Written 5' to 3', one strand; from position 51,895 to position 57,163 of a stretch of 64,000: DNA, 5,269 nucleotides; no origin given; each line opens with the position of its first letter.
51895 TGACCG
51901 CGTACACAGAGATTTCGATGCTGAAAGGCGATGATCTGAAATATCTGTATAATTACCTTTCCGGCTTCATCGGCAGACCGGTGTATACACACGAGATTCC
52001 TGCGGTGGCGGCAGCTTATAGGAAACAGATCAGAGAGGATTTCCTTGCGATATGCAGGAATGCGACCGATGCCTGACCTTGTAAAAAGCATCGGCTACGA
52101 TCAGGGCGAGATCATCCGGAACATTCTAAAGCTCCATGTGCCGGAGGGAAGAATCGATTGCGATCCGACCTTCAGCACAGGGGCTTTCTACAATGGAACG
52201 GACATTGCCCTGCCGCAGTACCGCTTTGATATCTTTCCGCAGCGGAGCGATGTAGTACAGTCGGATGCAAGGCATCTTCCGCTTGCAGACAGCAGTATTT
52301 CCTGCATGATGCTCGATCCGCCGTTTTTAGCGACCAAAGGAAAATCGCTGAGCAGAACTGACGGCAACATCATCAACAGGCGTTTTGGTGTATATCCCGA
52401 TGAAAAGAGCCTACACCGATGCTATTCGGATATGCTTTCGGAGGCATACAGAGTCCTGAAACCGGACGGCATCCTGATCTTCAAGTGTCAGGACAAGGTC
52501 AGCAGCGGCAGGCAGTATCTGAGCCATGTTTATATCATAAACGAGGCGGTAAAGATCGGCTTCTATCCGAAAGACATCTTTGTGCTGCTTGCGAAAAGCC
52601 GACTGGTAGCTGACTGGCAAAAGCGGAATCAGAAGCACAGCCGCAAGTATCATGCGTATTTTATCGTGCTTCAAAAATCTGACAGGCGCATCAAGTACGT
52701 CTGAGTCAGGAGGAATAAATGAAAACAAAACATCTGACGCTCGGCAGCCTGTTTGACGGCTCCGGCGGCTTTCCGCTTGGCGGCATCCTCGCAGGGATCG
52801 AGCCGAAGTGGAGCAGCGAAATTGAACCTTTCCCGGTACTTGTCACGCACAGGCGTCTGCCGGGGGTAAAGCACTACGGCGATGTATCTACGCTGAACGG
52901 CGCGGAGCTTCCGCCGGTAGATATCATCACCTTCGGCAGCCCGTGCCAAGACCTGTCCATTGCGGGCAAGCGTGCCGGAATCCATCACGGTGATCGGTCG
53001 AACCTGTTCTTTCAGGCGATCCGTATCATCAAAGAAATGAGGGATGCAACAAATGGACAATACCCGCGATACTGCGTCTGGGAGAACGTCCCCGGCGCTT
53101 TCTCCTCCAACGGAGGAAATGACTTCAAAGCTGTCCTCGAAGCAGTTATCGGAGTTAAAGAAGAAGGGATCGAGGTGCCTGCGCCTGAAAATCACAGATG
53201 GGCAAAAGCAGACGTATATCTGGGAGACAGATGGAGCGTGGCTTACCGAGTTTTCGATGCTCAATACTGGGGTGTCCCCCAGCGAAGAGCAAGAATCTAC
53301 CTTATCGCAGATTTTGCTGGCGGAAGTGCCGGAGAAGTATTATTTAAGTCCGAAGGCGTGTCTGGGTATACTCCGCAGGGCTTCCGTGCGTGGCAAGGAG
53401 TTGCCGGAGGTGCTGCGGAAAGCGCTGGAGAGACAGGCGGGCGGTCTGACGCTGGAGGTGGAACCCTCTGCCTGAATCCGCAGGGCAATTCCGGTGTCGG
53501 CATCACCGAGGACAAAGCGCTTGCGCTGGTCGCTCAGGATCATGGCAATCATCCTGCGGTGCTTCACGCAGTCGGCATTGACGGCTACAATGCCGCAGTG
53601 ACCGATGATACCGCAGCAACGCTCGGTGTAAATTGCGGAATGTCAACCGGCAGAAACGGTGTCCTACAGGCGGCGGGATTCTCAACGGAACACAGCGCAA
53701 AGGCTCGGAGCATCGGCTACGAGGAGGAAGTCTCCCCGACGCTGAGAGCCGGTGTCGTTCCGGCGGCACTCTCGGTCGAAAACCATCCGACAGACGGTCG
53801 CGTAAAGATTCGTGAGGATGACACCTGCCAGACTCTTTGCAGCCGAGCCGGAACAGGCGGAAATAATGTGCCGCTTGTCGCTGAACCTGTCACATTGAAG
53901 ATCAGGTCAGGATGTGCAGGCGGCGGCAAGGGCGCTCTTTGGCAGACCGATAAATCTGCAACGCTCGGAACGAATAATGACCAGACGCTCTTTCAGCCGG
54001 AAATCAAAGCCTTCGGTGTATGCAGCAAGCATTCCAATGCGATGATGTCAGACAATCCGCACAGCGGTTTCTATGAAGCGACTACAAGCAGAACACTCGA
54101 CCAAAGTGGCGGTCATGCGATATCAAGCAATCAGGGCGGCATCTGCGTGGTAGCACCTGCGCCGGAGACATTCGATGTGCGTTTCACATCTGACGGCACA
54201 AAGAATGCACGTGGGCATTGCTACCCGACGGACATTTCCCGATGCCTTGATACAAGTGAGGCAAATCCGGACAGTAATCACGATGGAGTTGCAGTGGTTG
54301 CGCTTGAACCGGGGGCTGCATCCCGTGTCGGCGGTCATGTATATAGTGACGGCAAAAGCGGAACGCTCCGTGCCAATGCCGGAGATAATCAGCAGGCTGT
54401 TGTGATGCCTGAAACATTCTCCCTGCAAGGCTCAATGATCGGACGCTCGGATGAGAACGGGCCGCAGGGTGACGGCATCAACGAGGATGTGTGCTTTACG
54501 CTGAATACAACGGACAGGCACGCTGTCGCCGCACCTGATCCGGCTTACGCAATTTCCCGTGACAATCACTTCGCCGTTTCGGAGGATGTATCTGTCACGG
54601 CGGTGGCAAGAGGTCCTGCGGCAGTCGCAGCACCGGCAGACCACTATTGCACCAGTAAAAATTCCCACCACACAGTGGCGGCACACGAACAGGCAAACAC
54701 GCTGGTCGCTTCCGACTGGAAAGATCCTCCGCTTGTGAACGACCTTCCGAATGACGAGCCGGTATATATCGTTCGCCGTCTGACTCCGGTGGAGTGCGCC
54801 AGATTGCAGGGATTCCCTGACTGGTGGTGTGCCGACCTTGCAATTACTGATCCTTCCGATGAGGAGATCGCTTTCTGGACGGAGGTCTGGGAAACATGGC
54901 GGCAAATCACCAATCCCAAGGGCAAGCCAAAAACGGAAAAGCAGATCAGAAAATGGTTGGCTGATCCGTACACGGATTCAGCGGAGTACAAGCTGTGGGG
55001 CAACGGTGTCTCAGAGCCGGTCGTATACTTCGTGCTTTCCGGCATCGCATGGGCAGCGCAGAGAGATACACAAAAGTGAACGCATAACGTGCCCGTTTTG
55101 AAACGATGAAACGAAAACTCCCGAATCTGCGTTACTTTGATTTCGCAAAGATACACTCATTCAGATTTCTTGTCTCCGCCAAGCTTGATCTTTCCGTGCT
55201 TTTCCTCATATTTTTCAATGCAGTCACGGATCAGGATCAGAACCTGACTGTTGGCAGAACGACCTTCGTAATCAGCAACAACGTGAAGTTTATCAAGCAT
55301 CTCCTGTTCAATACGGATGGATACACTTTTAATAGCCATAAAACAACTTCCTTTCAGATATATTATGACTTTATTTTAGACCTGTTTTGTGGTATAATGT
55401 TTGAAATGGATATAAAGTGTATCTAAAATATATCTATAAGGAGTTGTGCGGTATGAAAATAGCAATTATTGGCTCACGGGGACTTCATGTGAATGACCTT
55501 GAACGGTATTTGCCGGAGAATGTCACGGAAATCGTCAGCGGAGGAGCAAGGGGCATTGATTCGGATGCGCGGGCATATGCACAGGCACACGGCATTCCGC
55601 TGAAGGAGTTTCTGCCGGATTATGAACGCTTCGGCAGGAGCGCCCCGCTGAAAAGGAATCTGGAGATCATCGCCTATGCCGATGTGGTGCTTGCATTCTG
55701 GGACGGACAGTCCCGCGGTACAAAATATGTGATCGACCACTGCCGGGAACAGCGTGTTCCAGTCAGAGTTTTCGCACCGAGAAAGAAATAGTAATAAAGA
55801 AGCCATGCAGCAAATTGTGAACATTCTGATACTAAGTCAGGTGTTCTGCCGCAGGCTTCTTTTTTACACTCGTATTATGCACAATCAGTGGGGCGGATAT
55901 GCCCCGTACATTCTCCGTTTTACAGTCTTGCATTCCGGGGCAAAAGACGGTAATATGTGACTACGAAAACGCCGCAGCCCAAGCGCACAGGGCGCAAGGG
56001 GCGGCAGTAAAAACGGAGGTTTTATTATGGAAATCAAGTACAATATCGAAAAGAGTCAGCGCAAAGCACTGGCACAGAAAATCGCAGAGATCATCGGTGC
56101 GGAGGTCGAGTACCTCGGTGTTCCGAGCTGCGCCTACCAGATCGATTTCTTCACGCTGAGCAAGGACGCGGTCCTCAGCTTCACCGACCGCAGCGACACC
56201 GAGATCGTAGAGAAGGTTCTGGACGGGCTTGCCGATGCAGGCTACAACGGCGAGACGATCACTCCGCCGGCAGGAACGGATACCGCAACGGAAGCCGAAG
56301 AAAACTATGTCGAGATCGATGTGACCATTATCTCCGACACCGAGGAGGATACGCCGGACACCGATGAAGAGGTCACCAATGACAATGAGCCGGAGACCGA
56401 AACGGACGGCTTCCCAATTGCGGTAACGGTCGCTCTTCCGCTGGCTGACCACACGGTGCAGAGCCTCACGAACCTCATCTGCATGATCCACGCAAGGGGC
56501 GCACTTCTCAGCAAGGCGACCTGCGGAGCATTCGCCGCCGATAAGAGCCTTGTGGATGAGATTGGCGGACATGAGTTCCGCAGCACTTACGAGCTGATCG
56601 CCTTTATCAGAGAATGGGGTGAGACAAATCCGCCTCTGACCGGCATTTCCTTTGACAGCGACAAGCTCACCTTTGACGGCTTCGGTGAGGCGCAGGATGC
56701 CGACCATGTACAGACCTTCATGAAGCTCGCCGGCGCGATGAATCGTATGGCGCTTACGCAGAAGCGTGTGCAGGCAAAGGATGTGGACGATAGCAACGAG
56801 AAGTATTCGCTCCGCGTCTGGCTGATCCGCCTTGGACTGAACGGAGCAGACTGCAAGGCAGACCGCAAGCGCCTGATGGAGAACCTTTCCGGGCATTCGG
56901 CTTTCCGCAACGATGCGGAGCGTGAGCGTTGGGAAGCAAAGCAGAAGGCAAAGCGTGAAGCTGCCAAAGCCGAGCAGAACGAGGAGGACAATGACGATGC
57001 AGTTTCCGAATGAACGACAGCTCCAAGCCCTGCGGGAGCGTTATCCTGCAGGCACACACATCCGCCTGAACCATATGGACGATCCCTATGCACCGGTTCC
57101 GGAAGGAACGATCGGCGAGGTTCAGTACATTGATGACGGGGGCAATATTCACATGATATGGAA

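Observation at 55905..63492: Array of eight near-identical promoter/leader cassettes, each driving one to three small ORFs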

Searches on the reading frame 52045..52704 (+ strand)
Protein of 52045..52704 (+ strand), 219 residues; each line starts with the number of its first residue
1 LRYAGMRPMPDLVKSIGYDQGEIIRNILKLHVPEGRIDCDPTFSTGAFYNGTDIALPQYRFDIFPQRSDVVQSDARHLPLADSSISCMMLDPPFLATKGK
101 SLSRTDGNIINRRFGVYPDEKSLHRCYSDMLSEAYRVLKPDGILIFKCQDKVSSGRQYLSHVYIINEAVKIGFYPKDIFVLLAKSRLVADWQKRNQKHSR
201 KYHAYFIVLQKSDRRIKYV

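Call 8: search_protein_families(library=pfam, proteins=[window:52045-52704:+], max_evalue=0.01)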
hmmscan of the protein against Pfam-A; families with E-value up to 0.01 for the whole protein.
window:52045-52704:+ (219 aa): 3 families
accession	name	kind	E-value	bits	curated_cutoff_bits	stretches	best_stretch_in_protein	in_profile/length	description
PF01555.25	N6_N4_Mtase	-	7e-05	23.3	26.7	1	87-215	3-110/221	DNA methylase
PF08241.18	Methyltransf_11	-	9.3e-05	23.4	21.2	0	128-146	77-95/95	Methyltransferase domain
PF05148.21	Methyltransf_8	-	0.0017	18.7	27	0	128-196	138-200/219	Hypothetical methyltransferase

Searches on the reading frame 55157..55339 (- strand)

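Call 11: search_protein_families(library=pfam, proteins=[window:55157-55339:-], max_evalue=0.1)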
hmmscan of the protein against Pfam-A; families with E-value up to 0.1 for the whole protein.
window:55157-55339:- (60 aa): 3 families
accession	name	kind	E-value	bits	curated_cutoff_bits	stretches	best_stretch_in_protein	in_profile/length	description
PF03869.20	Arc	-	1.5e-05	25.2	20.4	1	8-43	9-44/50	Arc-like DNA binding domain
PF11903.14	ParD_like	-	0.047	14.1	23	1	7-33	3-29/73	ParD-like antitoxin of type II bacterial toxin-antitoxin system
PF01402.27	RHH_1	-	0.081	13.4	20.5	0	6-28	2-24/39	Ribbon-helix-helix protein, copG family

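Call 57: search_protein_families(library=phrogs, proteins=[window:55157-55339:-], max_evalue=0.001)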
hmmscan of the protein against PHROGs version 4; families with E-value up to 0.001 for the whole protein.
window:55157-55339:- (60 aa): 4 families
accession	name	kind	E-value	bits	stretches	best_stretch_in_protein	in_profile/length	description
phrog_228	-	transcription regulation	8.2e-05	23.5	1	3-51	10-58/251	Arc-like repressor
phrog_2685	-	other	0.00055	21.3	1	3-59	18-74/161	partition protein ATPase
phrog_582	-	transcription regulation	0.00074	20.8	1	3-48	57-102/105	Arc-like repressor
phrog_795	-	other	0.00083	20.7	1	4-51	18-65/116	partition protein ATPase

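Call 72: search_protein_families(library=ncbifam, proteins=[window:55157-55339:-], max_evalue=0.01)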
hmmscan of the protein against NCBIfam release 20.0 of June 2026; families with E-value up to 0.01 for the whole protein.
window:55157-55339:- (60 aa): 0 families

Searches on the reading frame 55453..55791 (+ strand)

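Call 8: search_protein_families(library=pfam, proteins=[window:55453-55791:+], max_evalue=0.01)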
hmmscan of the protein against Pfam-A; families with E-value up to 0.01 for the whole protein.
window:55453-55791:+ (112 aa): 2 families
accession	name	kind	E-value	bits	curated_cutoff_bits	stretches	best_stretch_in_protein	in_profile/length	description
PF10686.14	YAcAr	-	1.3e-08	34.9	28.2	1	15-60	20-66/66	YspA, cpYpsA-related SLOG family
PF02481.21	DNA_processg_A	-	5.8e-05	22.8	29.6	1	2-46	46-96/212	DNA recombination-mediator protein A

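Call 72: search_protein_families(library=ncbifam, proteins=[window:55453-55791:+], max_evalue=0.01)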
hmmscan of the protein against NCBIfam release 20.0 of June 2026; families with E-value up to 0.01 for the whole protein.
window:55453-55791:+ (112 aa): 1 family
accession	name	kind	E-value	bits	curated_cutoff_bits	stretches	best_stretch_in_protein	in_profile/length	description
TIGR00732.1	dprA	equivalog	0.00013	21.2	191.15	1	2-43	46-93/220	DNA-processing protein DprA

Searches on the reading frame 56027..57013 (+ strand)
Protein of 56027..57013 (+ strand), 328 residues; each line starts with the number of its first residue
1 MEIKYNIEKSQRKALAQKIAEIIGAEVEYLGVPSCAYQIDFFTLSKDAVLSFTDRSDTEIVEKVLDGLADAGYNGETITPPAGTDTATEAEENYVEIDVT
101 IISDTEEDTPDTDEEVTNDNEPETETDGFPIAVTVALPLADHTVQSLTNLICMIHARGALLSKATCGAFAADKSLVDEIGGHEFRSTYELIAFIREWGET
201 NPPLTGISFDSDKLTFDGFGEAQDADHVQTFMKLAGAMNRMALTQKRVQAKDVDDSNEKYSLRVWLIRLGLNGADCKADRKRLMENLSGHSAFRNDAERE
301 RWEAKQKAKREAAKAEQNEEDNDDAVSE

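Call 12: search_protein_families(library=pfam, proteins=[window:56027-57013:+], max_evalue=0.1)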
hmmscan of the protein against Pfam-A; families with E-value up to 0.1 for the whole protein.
window:56027-57013:+ (328 aa): 0 families

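Call 57: search_protein_families(library=phrogs, proteins=[window:56027-57013:+], max_evalue=0.001)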
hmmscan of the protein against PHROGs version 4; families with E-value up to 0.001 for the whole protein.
window:56027-57013:+ (328 aa): 1 family
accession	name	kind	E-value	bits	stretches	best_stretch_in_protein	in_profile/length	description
phrog_2443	-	other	1.8e-45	156.9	1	1-311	156-430/801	amidoligase enzyme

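Call 83: search_protein_families(library=padloc, proteins=[window:56027-57013:+], max_evalue=0.01)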
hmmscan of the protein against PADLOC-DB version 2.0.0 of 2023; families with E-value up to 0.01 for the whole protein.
window:56027-57013:+ (328 aa): 0 families
